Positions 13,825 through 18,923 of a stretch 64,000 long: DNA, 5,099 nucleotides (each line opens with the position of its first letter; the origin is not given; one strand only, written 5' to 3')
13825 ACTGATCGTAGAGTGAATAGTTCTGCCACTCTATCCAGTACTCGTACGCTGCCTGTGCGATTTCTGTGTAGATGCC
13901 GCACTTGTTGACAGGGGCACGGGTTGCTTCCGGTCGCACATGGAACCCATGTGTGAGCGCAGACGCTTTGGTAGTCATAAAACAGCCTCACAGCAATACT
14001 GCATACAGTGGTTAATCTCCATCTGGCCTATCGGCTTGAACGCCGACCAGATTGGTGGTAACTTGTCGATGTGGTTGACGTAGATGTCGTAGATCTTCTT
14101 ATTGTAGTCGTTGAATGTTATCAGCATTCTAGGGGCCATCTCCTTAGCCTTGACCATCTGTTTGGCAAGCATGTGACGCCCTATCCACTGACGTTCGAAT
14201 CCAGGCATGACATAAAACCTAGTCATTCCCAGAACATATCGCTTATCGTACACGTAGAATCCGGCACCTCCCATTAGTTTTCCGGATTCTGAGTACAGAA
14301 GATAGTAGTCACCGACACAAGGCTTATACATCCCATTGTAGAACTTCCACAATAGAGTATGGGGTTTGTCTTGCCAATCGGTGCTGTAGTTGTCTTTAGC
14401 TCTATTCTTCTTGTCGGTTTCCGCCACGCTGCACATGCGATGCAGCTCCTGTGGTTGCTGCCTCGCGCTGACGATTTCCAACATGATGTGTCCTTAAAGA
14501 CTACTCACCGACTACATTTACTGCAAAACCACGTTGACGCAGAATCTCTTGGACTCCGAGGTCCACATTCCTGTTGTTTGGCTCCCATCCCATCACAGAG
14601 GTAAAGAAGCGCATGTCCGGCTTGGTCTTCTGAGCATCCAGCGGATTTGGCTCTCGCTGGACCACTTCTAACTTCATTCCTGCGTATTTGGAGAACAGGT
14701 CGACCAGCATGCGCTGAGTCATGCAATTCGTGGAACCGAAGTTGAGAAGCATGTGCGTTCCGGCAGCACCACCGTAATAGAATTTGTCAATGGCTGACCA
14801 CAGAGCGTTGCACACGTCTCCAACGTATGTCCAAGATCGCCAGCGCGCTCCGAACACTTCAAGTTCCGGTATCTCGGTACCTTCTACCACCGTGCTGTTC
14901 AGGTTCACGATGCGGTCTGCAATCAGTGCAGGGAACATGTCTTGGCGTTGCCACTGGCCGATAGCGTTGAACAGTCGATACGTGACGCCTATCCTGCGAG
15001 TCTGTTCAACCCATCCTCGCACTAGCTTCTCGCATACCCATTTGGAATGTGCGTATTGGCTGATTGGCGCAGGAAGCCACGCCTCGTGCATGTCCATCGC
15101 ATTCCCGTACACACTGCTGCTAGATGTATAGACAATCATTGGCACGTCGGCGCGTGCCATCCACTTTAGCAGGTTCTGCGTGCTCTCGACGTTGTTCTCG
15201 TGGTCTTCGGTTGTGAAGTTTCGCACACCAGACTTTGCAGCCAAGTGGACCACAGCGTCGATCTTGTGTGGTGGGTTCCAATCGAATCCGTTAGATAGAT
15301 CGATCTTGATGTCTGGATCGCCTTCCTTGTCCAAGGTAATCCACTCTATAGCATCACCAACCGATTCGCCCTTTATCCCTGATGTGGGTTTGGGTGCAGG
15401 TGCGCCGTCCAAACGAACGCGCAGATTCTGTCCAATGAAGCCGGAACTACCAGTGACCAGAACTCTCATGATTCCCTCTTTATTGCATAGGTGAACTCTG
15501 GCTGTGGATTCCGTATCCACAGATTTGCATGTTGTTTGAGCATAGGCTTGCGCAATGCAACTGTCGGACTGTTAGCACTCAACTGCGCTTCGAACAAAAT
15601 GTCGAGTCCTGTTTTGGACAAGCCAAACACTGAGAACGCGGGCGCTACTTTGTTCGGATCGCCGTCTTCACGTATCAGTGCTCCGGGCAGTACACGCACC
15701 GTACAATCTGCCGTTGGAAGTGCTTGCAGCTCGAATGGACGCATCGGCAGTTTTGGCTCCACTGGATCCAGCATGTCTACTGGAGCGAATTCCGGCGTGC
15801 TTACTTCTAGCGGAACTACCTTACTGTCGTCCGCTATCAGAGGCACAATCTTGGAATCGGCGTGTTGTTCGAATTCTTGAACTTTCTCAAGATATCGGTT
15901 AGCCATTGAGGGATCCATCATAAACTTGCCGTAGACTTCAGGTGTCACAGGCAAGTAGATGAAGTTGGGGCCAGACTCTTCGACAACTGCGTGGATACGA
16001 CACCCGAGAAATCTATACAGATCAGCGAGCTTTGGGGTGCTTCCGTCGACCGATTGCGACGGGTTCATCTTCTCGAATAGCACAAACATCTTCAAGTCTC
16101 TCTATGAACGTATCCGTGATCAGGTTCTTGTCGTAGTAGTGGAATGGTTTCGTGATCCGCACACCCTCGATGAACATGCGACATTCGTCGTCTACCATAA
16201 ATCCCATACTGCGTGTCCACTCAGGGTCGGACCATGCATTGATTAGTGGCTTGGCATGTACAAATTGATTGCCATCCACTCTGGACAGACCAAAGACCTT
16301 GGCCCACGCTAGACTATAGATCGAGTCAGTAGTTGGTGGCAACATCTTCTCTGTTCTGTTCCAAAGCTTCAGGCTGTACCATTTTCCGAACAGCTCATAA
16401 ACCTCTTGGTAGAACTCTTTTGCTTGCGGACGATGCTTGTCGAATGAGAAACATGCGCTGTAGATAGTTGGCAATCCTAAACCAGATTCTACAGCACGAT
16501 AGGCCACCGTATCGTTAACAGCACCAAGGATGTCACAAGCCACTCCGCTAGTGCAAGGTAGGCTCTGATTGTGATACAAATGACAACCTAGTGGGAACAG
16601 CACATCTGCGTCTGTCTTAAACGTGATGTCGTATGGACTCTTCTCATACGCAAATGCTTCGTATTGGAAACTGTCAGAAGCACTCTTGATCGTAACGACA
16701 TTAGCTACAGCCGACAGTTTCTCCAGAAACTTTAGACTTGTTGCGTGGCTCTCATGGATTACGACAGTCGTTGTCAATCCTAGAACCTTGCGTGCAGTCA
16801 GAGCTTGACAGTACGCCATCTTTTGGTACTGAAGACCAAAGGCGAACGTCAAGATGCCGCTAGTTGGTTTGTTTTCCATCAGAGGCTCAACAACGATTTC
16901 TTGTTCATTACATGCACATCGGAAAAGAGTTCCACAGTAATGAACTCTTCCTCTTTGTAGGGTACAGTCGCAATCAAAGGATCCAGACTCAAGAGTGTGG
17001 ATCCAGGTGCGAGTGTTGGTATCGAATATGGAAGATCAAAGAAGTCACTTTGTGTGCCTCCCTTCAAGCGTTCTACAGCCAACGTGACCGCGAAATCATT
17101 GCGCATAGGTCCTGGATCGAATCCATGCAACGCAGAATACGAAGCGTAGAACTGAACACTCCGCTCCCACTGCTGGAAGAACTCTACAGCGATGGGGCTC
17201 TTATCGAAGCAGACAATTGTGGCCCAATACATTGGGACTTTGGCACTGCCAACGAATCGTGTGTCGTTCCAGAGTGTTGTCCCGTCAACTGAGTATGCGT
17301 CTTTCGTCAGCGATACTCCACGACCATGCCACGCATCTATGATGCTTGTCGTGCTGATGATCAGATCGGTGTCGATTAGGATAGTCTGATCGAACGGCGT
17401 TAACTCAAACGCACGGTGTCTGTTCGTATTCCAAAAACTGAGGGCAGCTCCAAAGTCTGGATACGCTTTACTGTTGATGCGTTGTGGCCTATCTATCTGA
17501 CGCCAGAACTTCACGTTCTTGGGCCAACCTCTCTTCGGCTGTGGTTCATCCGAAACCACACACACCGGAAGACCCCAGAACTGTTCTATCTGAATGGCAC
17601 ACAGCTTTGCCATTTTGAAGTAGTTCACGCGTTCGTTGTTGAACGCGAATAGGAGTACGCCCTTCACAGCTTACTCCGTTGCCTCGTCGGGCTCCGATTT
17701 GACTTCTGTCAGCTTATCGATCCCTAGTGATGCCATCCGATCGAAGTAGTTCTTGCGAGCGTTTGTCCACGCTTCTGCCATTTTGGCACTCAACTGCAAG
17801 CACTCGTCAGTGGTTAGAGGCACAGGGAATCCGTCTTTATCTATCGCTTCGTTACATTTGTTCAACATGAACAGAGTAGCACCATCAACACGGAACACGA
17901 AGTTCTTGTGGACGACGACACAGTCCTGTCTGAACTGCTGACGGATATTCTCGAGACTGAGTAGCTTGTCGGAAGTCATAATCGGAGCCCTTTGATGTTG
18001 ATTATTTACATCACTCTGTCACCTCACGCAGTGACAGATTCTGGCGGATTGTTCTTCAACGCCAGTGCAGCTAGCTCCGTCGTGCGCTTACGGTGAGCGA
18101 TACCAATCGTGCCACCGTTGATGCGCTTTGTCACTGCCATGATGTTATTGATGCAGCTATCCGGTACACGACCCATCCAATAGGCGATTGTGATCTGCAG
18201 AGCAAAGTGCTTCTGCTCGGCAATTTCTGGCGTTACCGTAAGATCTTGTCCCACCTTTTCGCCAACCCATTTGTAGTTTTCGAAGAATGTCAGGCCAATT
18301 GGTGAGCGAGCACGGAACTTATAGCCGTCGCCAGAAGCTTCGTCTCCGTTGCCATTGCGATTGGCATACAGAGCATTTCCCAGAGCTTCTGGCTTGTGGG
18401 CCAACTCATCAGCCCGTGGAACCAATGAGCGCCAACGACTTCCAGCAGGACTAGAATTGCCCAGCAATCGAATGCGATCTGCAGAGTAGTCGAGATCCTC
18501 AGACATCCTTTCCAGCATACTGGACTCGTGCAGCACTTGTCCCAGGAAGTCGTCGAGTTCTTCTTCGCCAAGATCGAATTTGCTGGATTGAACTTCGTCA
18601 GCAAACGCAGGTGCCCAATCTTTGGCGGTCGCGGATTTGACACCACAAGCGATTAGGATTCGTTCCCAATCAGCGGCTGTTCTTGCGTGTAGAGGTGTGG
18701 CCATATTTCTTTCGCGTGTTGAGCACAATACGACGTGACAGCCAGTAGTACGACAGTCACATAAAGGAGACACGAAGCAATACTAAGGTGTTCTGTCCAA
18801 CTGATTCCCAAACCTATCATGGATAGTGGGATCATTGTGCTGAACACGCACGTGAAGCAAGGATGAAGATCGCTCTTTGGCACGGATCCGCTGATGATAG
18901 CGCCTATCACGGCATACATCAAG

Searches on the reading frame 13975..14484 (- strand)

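Call 39: search_protein_families(library=pfam, proteins=[window:13975-14484:-], max_evalue=0.05)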
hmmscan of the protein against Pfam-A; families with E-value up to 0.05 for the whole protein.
window:13975-14484:- (169 aa): 2 families
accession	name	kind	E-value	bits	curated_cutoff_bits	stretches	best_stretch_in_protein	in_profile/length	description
PF00583.31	Acetyltransf_1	-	9.6e-07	29.5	20.7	1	31-130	10-106/116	Acetyltransferase (GNAT) family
PF13508.13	Acetyltransf_7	-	0.00078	20.2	27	1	60-114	5-60/84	Acetyltransferase (GNAT) domain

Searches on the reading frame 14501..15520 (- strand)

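Call 27: search_protein_families(library=phrogs, proteins=[window:14501-15520:-], max_evalue=0.0001)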
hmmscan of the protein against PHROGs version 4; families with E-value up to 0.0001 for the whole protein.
window:14501-15520:- (339 aa): 1 family
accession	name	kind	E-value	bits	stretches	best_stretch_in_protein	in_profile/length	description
phrog_540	-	DNA, RNA and nucleotide metabolism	2.6e-42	146.1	1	14-325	289-589/715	nucleotide-sugar epimerase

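Call 39: search_protein_families(library=pfam, proteins=[window:14501-15520:-], max_evalue=0.05)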
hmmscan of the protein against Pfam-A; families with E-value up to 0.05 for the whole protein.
window:14501-15520:- (339 aa): 7 families
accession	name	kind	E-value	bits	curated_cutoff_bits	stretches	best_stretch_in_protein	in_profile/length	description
PF01370.27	Epimerase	-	2.3e-30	106.2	20.9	1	20-246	1-227/240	NAD dependent epimerase/dehydratase family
PF16363.11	GDP_Man_Dehyd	-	5.9e-21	75.7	27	1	21-315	1-322/332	GDP-mannose 4,6 dehydratase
PF01073.25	3Beta_HSD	-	2.7e-10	40.2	22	1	86-167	66-157/280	3-beta hydroxysteroid dehydrogenase/isomerase family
PF04321.23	RmlD_sub_bind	-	3.9e-08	33.1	27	1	18-173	1-142/287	RmlD substrate binding domain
PF07993.18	NAD_binding_4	-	6.8e-07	29.1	20.1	1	86-183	88-204/258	Male sterility protein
PF13460.12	NAD_binding_10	-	0.0069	16.7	27.2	1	87-168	61-132/184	NAD(P)H-binding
PF02719.21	Polysacc_synt_2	-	0.03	14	20.2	0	85-134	76-128/293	Polysaccharide biosynthesis protein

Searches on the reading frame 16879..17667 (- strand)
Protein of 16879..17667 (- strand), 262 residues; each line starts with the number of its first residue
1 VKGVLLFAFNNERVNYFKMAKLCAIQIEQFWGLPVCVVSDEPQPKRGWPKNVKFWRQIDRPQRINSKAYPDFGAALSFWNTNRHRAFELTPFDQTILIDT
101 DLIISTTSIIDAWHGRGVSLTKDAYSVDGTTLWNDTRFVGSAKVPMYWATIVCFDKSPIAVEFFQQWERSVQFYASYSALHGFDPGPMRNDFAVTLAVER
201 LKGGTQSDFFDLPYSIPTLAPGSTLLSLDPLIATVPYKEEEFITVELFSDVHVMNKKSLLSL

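Call 39: search_protein_families(library=pfam, proteins=[window:16879-17667:-], max_evalue=0.05)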
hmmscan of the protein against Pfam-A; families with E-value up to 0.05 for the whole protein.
window:16879-17667:- (262 aa): 0 families

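Call 104: search_solved_structures(query=A8, max_evalue=10, show_alignments=1)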
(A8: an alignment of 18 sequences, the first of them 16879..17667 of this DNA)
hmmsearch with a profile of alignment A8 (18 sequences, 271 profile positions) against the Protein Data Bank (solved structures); distinct sequences matched with E-value up to 10: 2.
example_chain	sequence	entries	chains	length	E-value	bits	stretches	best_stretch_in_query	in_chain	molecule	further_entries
3rmv_A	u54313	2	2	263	1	12.1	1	10-112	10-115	Glycogenin-1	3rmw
6hhe_A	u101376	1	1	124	1.1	12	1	47-129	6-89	Odorant binding protein OBP69a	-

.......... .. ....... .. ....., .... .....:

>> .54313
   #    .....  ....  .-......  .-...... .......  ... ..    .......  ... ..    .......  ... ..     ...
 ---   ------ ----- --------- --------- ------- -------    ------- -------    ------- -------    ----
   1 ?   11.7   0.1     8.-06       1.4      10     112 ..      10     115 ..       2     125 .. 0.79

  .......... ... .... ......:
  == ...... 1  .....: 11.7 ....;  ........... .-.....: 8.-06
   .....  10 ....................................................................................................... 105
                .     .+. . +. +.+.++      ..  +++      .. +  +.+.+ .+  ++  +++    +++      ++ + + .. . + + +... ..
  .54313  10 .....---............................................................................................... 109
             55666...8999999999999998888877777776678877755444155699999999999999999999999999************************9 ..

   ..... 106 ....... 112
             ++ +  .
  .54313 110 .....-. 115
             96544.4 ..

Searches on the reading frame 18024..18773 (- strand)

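Call 39: search_protein_families(library=pfam, proteins=[window:18024-18773:-], max_evalue=0.05)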
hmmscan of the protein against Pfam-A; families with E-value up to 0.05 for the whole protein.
window:18024-18773:- (249 aa): 1 family
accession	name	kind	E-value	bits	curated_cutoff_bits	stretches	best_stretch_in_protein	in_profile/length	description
PF00182.24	Glyco_hydro_19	-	8.9e-05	22.8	25.5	1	149-202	103-157/232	Chitinase class I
